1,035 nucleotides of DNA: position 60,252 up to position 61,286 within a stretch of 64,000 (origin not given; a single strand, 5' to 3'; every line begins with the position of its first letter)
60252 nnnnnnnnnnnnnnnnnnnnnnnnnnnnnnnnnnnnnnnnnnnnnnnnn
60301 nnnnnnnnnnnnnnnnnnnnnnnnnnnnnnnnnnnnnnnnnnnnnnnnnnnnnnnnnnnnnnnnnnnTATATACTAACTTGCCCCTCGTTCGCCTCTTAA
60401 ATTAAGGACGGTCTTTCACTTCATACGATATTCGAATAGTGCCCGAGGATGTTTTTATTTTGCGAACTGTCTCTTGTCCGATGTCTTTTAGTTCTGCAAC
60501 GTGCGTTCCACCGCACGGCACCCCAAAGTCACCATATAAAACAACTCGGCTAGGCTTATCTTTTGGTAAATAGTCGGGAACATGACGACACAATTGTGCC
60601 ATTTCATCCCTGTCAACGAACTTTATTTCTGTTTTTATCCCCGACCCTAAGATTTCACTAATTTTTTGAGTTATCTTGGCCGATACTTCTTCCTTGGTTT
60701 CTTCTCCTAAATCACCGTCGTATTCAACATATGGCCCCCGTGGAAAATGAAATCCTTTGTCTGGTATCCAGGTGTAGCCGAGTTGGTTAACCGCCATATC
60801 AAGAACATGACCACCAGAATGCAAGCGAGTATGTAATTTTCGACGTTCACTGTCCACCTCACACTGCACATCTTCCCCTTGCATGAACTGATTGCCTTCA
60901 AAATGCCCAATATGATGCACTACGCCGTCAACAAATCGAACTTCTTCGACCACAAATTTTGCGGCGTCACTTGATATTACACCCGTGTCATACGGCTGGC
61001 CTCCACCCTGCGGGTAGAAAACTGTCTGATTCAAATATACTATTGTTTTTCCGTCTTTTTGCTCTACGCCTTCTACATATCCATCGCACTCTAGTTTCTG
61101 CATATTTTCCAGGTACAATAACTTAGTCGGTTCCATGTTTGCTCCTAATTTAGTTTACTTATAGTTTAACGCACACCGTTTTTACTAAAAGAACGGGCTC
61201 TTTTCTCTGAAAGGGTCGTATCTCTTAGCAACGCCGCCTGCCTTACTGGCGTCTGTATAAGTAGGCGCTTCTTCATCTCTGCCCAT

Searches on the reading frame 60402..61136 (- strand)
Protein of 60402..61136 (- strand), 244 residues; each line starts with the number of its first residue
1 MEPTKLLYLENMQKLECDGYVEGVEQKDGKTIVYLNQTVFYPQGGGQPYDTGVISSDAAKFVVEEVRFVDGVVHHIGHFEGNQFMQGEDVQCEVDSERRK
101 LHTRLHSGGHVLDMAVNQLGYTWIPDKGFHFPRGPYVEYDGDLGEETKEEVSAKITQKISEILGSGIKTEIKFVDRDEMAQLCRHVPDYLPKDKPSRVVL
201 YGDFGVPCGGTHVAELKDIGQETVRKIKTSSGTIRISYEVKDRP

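Call 3: search_protein_families(library=pfam, proteins=[window:60402-61136:-], max_evalue=0.01)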
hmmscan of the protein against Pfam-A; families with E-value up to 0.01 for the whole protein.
window:60402-61136:- (244 aa): 2 families
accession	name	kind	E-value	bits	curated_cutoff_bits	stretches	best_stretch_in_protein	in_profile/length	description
PF01411.24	tRNA-synt_2c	-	1.5e-15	57.2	30.3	1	24-98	479-552/552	tRNA synthetases class II (A)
PF07973.19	tRNA_SAD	-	0.0034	17.8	24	1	197-235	2-42/44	Threonyl and Alanyl tRNA synthetase second additional domain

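Call 4: search_protein_families(library=ncbifam, proteins=[window:60402-61136:-], max_evalue=0.01)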
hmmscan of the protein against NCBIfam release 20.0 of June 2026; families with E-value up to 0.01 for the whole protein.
window:60402-61136:- (244 aa): 3 families
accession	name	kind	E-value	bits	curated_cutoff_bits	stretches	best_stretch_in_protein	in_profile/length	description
NF040865.1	a_tRNA_ed_AlaXM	equivalog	3.6e-32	112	300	1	4-240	1-233/234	alanyl-tRNA editing protein AlaXM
TIGR00344.1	alaS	equivalog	7e-29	100.7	457.05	1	21-238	473-690/847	alanine--tRNA ligase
TIGR03683.1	A-tRNA_syn_arch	equivalog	3e-26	91.9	744.7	1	2-239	499-733/902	alanine--tRNA ligase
